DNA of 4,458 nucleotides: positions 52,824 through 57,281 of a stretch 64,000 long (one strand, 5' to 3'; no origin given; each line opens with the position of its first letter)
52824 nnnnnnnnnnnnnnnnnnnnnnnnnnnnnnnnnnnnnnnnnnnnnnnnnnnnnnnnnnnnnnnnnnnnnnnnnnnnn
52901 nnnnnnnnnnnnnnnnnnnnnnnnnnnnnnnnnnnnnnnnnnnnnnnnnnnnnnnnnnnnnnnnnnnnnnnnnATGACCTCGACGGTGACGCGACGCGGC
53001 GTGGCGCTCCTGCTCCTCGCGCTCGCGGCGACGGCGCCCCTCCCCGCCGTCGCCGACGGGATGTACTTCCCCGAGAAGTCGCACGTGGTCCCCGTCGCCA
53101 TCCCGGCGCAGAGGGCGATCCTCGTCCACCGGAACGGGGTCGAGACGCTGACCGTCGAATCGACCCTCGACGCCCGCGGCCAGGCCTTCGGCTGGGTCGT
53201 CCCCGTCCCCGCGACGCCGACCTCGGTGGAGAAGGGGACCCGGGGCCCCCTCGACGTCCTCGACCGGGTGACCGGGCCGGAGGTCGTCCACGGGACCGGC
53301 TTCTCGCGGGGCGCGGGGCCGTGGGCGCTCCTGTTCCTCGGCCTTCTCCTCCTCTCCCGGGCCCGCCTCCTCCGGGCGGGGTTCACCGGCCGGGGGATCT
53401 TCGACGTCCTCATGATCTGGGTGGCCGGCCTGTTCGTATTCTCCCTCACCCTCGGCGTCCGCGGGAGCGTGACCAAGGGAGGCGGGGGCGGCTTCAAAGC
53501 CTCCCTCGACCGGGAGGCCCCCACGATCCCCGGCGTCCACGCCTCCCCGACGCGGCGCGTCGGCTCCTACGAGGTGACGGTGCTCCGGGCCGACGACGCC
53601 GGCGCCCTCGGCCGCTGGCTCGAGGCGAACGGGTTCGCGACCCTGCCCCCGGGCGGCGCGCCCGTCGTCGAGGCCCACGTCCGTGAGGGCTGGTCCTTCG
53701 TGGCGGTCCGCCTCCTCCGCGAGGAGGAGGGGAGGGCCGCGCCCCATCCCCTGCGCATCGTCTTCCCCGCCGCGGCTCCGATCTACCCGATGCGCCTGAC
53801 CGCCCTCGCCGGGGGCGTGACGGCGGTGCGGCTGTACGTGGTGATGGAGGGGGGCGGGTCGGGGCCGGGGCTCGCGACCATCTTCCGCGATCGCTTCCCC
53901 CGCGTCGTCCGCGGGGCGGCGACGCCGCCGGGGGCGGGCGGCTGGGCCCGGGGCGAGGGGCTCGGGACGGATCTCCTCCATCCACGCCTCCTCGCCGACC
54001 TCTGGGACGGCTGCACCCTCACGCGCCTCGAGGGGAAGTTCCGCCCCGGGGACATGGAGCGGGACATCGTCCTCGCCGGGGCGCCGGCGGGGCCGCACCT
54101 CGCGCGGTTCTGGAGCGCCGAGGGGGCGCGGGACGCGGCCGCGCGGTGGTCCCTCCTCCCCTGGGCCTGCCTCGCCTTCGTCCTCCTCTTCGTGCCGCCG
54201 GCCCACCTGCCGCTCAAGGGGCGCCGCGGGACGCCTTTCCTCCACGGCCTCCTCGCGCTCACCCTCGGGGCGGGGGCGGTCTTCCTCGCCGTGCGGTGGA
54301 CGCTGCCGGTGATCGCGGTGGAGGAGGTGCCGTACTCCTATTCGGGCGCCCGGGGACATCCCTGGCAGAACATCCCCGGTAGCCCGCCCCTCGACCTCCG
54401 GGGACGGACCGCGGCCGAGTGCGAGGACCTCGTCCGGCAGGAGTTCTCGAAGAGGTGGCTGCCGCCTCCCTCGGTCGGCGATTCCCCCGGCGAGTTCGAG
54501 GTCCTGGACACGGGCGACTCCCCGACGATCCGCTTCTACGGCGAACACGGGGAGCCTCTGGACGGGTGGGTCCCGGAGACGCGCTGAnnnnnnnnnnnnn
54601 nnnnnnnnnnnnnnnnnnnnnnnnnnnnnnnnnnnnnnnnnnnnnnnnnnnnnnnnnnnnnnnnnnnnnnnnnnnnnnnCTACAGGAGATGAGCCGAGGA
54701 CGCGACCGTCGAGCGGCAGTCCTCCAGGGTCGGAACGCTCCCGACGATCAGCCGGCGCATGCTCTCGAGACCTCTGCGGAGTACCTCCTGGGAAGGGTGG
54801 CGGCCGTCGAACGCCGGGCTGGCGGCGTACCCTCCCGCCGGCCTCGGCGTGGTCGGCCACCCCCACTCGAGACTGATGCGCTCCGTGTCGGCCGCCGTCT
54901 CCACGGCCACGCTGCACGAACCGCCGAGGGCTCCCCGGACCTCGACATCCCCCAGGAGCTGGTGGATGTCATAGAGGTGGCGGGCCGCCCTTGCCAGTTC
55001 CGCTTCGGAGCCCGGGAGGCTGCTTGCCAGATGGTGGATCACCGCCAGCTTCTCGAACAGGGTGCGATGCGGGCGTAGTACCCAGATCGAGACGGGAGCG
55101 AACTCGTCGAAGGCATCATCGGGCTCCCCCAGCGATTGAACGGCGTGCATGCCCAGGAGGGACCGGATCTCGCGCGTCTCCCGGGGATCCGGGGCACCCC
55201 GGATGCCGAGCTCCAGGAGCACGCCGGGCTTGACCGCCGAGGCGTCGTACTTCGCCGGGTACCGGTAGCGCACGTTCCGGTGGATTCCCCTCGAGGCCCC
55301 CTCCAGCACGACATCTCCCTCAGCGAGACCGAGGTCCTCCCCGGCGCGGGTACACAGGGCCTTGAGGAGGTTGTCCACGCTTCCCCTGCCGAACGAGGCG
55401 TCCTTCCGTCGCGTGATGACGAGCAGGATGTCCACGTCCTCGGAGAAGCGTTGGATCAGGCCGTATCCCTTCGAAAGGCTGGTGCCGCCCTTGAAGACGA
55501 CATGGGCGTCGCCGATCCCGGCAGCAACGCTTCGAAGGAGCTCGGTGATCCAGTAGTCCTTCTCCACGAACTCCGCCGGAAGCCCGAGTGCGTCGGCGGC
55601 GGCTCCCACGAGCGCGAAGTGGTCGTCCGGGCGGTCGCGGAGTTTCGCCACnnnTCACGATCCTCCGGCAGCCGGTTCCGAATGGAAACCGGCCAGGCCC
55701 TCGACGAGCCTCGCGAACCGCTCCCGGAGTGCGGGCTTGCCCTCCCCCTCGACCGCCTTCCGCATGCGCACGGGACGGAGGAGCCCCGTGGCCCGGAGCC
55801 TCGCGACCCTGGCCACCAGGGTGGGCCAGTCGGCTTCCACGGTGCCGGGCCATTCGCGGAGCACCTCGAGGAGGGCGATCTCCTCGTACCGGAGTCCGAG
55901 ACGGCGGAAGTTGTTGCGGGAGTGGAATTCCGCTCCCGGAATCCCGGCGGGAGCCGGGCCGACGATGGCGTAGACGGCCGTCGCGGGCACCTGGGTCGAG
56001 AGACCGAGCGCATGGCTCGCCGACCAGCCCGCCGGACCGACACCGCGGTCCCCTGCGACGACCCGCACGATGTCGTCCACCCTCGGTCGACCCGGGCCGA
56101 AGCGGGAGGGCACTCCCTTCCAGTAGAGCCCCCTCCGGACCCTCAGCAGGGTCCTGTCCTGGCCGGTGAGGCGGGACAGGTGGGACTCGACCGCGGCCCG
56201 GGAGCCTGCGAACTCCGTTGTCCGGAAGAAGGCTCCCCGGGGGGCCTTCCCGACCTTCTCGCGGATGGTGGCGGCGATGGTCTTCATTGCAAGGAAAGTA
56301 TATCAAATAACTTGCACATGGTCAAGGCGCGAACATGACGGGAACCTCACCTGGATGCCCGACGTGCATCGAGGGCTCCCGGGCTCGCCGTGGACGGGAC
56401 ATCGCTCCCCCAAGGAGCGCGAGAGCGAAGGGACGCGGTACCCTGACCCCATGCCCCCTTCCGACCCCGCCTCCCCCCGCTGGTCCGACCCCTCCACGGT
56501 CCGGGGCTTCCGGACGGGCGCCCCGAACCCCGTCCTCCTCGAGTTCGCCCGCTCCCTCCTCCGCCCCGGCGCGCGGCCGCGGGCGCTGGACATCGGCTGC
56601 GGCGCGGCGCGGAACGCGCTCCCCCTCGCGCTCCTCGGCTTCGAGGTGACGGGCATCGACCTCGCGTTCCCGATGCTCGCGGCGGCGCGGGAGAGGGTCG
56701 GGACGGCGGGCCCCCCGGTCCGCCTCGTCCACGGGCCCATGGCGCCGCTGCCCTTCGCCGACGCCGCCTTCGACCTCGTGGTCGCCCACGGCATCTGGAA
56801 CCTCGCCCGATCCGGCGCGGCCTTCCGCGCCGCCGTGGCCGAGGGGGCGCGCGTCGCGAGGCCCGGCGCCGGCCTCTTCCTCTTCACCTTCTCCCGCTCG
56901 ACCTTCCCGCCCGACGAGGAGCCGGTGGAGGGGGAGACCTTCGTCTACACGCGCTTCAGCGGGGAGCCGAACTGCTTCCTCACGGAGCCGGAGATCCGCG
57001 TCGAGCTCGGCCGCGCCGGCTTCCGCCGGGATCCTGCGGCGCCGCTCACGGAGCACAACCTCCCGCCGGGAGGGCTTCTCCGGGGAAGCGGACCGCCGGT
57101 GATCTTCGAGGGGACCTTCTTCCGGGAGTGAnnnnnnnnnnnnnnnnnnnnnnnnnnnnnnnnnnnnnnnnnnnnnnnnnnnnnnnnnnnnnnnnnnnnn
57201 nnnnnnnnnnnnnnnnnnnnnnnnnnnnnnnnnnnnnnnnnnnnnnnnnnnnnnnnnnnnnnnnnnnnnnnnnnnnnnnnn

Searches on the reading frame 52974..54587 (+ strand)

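Call 23: search_protein_families(library=pfam, proteins=[window:52974-54587:+], max_evalue=0.001)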
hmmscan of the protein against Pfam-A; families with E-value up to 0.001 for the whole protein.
window:52974-54587:+ (537 aa): 1 family
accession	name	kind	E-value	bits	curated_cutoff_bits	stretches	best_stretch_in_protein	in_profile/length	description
PF10092.14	DUF2330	-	3.7e-29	102.2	24.7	1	45-290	22-213/279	Uncharacterized protein conserved in bacteria (DUF2330)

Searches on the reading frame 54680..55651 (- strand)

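Call 78: search_protein_families(library=pfam, proteins=[window:54680-55651:-], max_evalue=0.001)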
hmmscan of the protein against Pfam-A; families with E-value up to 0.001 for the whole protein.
window:54680-55651:- (323 aa): 1 family
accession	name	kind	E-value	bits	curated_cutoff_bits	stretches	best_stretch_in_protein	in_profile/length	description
PF08843.17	AbiEii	-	8.4e-29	101.6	22.5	1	39-234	3-170/238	Nucleotidyl transferase AbiEii toxin, Type IV TA system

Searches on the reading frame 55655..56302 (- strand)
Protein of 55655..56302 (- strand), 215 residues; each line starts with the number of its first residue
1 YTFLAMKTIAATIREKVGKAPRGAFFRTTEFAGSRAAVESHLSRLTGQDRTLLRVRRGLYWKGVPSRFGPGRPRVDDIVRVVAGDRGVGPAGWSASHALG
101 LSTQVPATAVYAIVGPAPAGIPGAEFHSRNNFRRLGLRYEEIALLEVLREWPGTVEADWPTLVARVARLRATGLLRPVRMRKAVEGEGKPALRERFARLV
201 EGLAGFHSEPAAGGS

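Call 78: search_protein_families(library=pfam, proteins=[window:55655-56302:-], max_evalue=0.001)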
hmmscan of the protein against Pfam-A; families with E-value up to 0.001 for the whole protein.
window:55655-56302:- (215 aa): 1 family
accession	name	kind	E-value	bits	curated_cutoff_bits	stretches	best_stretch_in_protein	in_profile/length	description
PF19570.5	DUF6088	-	3.3e-07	30.7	25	1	13-115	2-108/172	Family of unknown function (DUF6088)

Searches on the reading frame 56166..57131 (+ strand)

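Call 78: search_protein_families(library=pfam, proteins=[window:56166-57131:+], max_evalue=0.001)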
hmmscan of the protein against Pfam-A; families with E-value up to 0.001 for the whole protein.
window:56166-57131:+ (321 aa): 7 families
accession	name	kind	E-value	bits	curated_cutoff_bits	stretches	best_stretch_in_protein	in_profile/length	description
PF08241.18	Methyltransf_11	-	9e-18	65.1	21.2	1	141-237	1-93/95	Methyltransferase domain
PF13649.12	Methyltransf_25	-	3.3e-17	63.4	27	1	141-234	2-96/97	Methyltransferase domain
PF08242.18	Methyltransf_12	-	8.7e-08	33.2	30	1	141-235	1-96/98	Methyltransferase domain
PF01209.24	Ubie_methyltran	-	1.1e-07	31.9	20.1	1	139-249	50-161/233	ubiE/COQ5 methyltransferase family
PF13847.12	Methyltransf_31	-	2.6e-07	30.9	27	1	139-235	6-105/145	Methyltransferase domain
PF13489.12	Methyltransf_23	-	3.4e-06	27.3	27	1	131-287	17-160/164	Methyltransferase domain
PF03848.20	TehB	-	9.1e-05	22.4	20.4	1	139-165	33-59/193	Tellurite resistance protein TehB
